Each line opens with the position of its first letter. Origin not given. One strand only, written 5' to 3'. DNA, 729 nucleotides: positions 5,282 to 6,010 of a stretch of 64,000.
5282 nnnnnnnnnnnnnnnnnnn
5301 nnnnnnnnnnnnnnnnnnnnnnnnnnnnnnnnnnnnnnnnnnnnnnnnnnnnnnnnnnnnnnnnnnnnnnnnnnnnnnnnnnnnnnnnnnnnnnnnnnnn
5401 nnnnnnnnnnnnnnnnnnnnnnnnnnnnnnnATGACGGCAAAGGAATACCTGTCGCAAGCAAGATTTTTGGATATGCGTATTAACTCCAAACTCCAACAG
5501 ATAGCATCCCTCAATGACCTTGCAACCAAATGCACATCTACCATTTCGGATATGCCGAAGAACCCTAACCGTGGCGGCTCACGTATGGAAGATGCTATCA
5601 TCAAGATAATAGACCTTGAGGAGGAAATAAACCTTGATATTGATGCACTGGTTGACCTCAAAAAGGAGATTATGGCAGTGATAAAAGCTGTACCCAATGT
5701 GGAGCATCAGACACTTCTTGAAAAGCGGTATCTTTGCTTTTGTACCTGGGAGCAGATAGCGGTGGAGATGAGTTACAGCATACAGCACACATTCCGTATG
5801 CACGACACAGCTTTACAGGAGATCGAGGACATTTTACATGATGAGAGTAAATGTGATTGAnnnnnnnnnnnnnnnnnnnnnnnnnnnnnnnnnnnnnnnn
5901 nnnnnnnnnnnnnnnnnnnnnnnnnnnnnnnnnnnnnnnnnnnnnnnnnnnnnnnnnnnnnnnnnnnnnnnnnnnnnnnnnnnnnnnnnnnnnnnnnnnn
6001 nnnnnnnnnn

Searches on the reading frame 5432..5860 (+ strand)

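Call 7: search_protein_families(library=pfam, proteins=[window:5432-5860:+], max_evalue=0.01)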
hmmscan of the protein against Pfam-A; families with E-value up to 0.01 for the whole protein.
window:5432-5860:+ (142 aa): 1 family
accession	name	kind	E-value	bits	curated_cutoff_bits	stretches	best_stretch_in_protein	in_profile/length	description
PF07374.17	DUF1492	-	0.0001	22.8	21.5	1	49-131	15-99/100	Protein of unknown function (DUF1492)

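Call 8: search_protein_families(library=phrogs, proteins=[window:5432-5860:+], max_evalue=0.01)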
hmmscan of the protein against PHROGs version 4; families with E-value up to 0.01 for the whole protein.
window:5432-5860:+ (142 aa): 3 families
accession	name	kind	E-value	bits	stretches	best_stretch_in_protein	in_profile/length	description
phrog_36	-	transcription regulation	4.2e-29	102.7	1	1-141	54-193/220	transcriptional regulator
phrog_248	-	transcription regulation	2.2e-12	48.3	1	4-137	26-139/161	transcriptional activator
phrog_10213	-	unknown function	0.0021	19.1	1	16-98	38-116/149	-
